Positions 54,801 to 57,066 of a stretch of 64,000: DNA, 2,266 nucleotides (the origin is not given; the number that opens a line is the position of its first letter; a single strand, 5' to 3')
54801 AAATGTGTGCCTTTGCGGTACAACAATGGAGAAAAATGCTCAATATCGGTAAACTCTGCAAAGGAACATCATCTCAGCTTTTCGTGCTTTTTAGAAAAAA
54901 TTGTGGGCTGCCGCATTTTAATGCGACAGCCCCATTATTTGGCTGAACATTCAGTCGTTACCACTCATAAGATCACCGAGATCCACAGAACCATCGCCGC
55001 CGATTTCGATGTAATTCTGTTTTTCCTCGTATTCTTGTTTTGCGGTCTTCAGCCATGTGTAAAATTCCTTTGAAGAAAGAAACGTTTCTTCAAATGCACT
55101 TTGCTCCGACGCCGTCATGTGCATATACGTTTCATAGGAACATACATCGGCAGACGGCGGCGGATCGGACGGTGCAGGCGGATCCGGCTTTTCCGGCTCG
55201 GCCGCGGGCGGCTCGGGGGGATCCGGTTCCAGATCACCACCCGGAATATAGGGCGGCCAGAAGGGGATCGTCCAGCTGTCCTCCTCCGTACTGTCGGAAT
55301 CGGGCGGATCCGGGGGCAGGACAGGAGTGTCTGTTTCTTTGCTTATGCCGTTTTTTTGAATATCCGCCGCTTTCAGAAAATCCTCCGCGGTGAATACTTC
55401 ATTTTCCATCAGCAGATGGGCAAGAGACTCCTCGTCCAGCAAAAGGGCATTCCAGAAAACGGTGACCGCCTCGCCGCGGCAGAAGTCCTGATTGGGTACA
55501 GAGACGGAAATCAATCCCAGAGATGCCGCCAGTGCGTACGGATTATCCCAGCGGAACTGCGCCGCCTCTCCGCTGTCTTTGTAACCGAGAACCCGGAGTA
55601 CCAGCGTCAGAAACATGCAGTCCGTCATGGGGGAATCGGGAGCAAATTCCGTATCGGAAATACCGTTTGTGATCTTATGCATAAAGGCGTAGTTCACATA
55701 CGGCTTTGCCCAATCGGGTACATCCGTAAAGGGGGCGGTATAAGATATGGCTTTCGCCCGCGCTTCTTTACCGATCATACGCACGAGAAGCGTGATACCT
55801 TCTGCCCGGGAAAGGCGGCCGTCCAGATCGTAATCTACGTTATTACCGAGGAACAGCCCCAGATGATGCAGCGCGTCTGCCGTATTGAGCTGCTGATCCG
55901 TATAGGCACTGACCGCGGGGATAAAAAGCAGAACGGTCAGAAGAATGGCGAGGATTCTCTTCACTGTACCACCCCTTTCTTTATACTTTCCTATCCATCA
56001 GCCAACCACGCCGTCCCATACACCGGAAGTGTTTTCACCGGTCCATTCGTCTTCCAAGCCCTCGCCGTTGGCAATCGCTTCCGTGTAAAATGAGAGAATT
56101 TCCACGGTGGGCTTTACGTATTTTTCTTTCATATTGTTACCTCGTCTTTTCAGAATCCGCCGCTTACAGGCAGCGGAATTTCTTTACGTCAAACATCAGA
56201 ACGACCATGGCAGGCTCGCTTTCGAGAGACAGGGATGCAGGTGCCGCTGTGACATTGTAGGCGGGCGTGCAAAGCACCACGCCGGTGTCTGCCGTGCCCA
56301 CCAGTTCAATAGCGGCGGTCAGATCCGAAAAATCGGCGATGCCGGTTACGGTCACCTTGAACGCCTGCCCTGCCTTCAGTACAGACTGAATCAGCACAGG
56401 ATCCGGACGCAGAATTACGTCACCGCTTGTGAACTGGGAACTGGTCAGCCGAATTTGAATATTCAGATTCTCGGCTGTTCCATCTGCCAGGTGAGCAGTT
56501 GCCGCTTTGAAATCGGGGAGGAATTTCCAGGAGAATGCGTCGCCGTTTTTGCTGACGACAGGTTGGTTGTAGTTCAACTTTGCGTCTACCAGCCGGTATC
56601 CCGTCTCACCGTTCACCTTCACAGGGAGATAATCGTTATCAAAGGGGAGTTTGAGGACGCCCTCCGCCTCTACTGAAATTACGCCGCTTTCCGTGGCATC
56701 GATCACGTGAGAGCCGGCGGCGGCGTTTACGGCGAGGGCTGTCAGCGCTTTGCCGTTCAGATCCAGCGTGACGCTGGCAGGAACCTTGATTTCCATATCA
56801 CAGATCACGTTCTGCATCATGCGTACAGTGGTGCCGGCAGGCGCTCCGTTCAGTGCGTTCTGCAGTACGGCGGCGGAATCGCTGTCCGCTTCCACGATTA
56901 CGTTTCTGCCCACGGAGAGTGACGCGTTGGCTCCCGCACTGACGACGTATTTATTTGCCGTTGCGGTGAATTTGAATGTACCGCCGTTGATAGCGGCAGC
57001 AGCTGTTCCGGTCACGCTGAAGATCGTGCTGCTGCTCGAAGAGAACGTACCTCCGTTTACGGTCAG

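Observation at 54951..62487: A 2107-aa GH127-like multidomain exoenzyme without its own anchor, followed by a separate SLH-domain protein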

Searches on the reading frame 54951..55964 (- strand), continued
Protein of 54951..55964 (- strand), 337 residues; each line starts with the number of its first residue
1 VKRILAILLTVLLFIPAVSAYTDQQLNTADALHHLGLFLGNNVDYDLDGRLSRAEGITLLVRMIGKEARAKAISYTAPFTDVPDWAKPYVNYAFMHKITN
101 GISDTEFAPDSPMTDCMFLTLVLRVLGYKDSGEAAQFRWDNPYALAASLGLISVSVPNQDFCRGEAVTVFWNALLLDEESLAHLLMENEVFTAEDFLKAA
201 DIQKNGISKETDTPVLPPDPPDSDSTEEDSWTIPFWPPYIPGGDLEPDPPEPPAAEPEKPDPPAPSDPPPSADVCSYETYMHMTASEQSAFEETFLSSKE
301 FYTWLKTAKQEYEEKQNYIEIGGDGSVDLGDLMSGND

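Call 48: fold_search(model_id=the predicted structure, library=pdb)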
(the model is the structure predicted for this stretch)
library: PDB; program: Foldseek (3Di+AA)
matches with E <= 10: 62; with E <= 0.001: 14
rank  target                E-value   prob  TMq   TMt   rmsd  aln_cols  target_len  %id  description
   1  7sv4                  2.3e-05  1.00  0.38  0.71   3.9       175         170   21  Crystal structure of SpaA-SLH in complex with 4,6-Pyr-beta-D-ManNAc-(1->4)-beta-D-GlcNAc-(1->3)-4,6-Pyr-beta-D-ManNAcOMe (released 2022-03-09)
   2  7sv3                  3.6e-05  1.00  0.38  0.72   3.8       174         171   21  Crystal structure of SpaA-SLH in complex with 4,6-Pyr-beta-D-ManNAc-(1->4)-beta-D-GlcNAcOMe (released 2022-03-09)
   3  6cwm                  4.9e-05  1.00  0.38  0.71   3.8       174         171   18  Crystal structure of SpaA-SLH/G109A (released 2018-08-15)
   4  6cwc_A                4.9e-05  1.00  0.36  0.70   5.1       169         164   21  Crystal structure of SpaA-SLH (released 2018-08-15)
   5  6cwh_C                6.7e-05  1.00  0.38  0.73   3.8       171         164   20  Crystal structure of SpaA-SLH in complex with 4,6-Pyr-beta-D-ManNAcOMe (P1) (released 2018-08-15)
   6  6cwr                  7.4e-05  1.00  0.37  0.72   4.1       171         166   20  Crystal structure of SpaA-SLH/G46A/G109A in complex with 4,6-Pyr-beta-D-ManNAcOMe (released 2018-08-15)
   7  7sv6                  9.1e-05  1.00  0.37  0.71   3.8       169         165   20  Crystal structure of SpaA-SLH/G46A/G109A in complex with 4,6-Pyr-beta-D-ManNAc-(1->4)-beta-D-GlcNAcOMe (released 2022-03-09)
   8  7sv5_B                1.2e-04  1.00  0.36  0.70   3.9       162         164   20  Crystal structure of SpaA-SLH/G109A in complex with 4,6-Pyr-beta-D-ManNAc-(1->4)-beta-D-GlcNAcOMe (released 2022-03-09)
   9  6cwf_A                1.2e-04  1.00  0.36  0.69   5.0       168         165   20  Crystal structure of SpaA-SLH in complex with 4,6-Pyr-beta-D-ManNAcOMe (released 2018-08-15)
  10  6cwc_B                1.3e-04  1.00  0.38  0.74   3.6       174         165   19  Crystal structure of SpaA-SLH (released 2018-08-15)
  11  3pyw                  4.2e-04  1.00  0.35  0.63   5.8       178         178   14  The structure of the SLH domain from B. anthracis surface array protein at 1.8A (released 2011-04-27)
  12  6cwl_B                4.8e-04  1.00  0.36  0.80   2.4       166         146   20  Crystal structure of SpaA-SLH in complex with beta-D-GlcNAc-(1->3)-4,6-Pyr-beta-D-ManNAcOMe (released 2018-08-15)
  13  7sv5_A                8.5e-04  1.00  0.37  0.70   4.5       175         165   20  Crystal structure of SpaA-SLH/G109A in complex with 4,6-Pyr-beta-D-ManNAc-(1->4)-beta-D-GlcNAcOMe (released 2022-03-09)
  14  6cwn                  9.4e-04  1.00  0.35  0.69   4.8       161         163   20  Crystal structure of SpaA-SLH/G109A in complex with 4,6-Pyr-beta-D-ManNAcOMe (released 2018-08-15)
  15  6bt4                  4.3e-03  1.00  0.29  0.56   6.6       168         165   13  Crystal structure of the SLH domain of Sap from Bacillus anthracis in complex with a pyruvylated SCWP unit (released 2018-03-21)
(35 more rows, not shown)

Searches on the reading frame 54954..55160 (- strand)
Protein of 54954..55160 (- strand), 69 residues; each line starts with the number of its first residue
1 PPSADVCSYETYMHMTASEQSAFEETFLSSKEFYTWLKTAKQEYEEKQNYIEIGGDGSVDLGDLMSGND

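Call 72: search_protein_families(library=pfam, proteins=[window:54954-55160:-], max_evalue=10)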
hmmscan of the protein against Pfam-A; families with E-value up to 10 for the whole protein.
seq(69 aa): 0 families

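Call 73: search_solved_structures(query=window:54954-55160:-, max_evalue=10)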
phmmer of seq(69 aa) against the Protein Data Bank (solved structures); distinct sequences matched with E-value up to 10: 0.

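Call 80: find_related_loci(query=A6, collection=metagenome_contigs, flank=6000)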
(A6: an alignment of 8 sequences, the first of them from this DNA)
Query A6 (63 aa) in metagenome_contigs; peptide patterns used: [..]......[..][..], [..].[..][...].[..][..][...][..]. (x = any residue, [..] = any of these).
365 stretches matched a pattern; 2 encode a relative of the query (tblastn E <= 1e-3); 2 distinct loci.
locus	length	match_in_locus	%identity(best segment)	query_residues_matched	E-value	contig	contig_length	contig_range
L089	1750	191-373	41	1-61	9e-15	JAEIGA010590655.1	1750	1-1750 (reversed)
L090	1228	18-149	48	20-63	8e-15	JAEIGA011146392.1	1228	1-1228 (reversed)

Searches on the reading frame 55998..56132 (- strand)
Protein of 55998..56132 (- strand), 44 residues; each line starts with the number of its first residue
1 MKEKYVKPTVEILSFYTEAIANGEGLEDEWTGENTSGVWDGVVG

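Call 8: search_protein_families(library=pfam, proteins=[window:55998-56132:-], max_evalue=0.1)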
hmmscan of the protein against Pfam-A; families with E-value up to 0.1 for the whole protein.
window:55998-56132:- (44 aa): 0 families

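Call 9: search_protein_families(library=ncbifam, proteins=[window:55998-56132:-], max_evalue=0.1)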
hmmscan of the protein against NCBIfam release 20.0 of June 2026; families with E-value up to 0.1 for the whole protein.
window:55998-56132:- (44 aa): 0 families

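Call 72: search_protein_families(library=pfam, proteins=[window:56001-56132:-], max_evalue=10)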
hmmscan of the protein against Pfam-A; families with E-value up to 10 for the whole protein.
seq(44 aa): 0 families

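Call 84: find_encoding_contigs(protein=window:55998-56132:-, flank=3000, max_places=4)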
Protein window:55998-56132:- (44 aa): 3 contigs read that carry it; 3 places shown.
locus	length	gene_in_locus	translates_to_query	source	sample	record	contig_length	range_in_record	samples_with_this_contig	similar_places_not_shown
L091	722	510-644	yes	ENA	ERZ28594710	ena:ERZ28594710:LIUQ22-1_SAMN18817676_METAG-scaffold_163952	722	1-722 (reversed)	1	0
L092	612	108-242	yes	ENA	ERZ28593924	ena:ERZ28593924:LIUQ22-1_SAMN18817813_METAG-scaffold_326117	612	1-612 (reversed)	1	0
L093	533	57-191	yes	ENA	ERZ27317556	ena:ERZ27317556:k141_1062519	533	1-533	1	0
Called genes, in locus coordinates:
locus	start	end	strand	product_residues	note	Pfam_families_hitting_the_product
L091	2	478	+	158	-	?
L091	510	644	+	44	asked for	-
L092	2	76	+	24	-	?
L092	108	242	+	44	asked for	-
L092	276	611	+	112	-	?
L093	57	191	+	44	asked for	-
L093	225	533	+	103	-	?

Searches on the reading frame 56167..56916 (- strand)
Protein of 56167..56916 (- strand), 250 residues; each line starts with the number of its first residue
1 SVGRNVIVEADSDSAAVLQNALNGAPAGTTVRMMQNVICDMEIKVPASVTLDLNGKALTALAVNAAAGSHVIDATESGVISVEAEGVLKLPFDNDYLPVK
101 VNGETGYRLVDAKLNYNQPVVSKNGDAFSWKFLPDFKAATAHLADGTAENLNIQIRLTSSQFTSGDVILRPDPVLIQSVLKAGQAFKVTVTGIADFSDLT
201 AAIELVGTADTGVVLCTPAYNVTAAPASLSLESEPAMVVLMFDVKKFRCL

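Call 51: find_homologous_proteins(query=A3, max_evalue=0.001)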
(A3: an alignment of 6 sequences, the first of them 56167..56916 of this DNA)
Query A3 (6 sequences) (250 aa, profile of the alignment): 6 proteins with E <= 0.001 among 6217 candidates.
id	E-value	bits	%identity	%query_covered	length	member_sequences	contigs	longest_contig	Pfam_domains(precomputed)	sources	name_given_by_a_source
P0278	8.3e-28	116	28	83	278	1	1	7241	-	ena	-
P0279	5.4e-27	113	34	32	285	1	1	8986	-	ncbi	-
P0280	4.9e-26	110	35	72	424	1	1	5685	PF02018.24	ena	-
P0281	1.3e-25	108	28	56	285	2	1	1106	-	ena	-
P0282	5.4e-25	106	30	46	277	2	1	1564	-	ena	-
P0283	1.7e-21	95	29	70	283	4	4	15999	-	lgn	-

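Call 54: find_encoding_contigs(protein=P0278, flank=6000, max_places=2)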
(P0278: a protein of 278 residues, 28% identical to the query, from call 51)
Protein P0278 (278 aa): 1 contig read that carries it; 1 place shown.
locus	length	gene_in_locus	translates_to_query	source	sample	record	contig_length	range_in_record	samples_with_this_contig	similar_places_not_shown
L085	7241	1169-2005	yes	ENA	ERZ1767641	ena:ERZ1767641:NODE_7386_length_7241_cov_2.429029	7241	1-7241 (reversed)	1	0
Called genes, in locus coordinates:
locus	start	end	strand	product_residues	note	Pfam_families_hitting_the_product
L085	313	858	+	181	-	-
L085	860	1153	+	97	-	-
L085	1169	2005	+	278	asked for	-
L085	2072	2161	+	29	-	-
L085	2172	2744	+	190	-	PF01471:PG_binding_1 (weak), PF08291:Peptidase_M15_3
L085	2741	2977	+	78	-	-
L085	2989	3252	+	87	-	PF16079:Phage_holin_5_2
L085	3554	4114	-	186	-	PF01613:Flavin_Reduct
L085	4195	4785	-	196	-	PF12844:HTH_19 (weak), PF13560:HTH_31, PF01381:HTH_3, PF13443:HTH_26 (weak), PF01880:Desulfoferrodox (faint)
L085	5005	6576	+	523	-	PF14014:DUF4230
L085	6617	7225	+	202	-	PF17851:GH43_C2 (weak), PF07081:DUF1349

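Call 55: find_encoding_contigs(protein=P0283, flank=8000, max_places=2)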
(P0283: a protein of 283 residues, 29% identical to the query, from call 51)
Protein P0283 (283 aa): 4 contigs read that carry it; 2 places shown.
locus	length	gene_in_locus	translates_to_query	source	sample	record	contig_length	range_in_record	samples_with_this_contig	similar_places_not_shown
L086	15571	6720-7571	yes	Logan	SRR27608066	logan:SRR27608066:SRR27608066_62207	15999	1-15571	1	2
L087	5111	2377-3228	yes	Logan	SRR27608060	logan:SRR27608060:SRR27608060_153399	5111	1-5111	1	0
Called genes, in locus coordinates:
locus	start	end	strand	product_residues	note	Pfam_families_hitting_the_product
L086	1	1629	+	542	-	?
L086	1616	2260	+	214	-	PF10105:DUF2344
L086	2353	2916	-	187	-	PF00005:ABC_tran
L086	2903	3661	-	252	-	PF00528:BPD_transp_1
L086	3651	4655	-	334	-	PF02621:VitK2_biosynth (weak), PF12974:Phosphonate-bd (weak), PF09084:NMT1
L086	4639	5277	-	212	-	PF00027:cNMP_binding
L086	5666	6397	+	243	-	PF01551:Peptidase_M23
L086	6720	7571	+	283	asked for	-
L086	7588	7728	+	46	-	-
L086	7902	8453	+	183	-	-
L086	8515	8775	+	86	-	PF05402:PqqD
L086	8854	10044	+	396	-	PF14907:NTP_transf_5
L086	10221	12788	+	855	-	-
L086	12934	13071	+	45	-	-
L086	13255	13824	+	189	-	-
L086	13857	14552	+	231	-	PF27840:ScmC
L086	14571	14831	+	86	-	PF05402:PqqD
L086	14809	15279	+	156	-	-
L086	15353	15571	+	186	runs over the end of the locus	-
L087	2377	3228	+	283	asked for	-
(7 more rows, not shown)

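Call 56: find_encoding_contigs(protein=P0279, flank=8000, max_places=2)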
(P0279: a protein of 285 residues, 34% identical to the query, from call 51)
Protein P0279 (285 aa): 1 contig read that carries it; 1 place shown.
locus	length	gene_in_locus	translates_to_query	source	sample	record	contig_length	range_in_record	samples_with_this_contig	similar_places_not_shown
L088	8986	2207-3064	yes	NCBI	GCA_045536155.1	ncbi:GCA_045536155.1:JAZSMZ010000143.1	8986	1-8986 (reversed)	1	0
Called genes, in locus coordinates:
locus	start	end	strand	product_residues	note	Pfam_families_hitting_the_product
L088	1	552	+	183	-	?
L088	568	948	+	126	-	PF10990:DUF2809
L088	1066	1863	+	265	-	PF01510:Amidase_2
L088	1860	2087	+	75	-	-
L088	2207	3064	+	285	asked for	-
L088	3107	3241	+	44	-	-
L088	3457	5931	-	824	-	PF04616:Glyco_hydro_43, PF06439:3keto-disac_hyd, PF19763:DUF6250 (weak)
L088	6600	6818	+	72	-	-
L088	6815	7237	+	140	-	-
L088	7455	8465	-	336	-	PF14057:GGGtGRT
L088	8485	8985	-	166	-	?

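Call 72: search_protein_families(library=pfam, proteins=[window:56167-56916:-], max_evalue=10)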
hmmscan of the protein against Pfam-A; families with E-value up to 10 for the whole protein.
window:56167-56916:- (250 aa): 1 family
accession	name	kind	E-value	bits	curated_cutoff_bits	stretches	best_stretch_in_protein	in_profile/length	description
PF23982.2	XM1_gp53_minor_capsid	-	0.48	10.7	27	1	2-86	39-132/154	XM1 gp53 minor capsid protein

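Call 74: search_protein_families(library=phrogs, proteins=[window:56167-56916:-, P0278, L085:313-858:+, L085:860-1153:+, P0283, P0279], max_evalue=0.01)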
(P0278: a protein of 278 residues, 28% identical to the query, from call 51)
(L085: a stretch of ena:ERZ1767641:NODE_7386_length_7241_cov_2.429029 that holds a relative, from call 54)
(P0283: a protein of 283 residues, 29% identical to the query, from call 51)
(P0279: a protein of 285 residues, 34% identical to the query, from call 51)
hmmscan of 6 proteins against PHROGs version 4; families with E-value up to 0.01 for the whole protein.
window:56167-56916:- (250 aa): 0 families

P0278 (278 aa): 0 families

L085:313-858:+ (181 aa): 2 families
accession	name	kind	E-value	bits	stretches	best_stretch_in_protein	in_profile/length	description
phrog_25979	-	unknown function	0.0069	16.1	1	28-134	25-135/521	-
phrog_19695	-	unknown function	0.0097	17.1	0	35-71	35-73/164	-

L085:860-1153:+ (97 aa): 0 families

P0283 (283 aa): 0 families

P0279 (285 aa): 0 families

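Call 75: find_related_loci(query=A3, collection=viral_contigs, flank=6000)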
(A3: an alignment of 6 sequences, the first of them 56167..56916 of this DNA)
Query A3 (250 aa) in viral_contigs; peptide patterns used: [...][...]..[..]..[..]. (x = any residue, [..] = any of these).
36 stretches matched a pattern, but none encodes a relative of the query by tblastn (E <= 1e-3).

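Call 97: find_encoding_contigs(protein=P0280, flank=6000, max_places=2)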
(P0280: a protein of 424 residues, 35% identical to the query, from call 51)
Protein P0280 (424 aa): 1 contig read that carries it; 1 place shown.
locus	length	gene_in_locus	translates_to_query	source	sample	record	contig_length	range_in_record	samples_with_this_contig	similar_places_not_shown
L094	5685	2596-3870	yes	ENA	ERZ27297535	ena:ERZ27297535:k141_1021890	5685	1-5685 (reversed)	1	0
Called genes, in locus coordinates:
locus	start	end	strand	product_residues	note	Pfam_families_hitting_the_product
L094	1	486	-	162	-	?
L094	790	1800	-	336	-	PF27117:FliB_C (faint)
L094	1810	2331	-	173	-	-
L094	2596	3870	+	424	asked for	PF02018:CBM_4_9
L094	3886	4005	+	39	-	-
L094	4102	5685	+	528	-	?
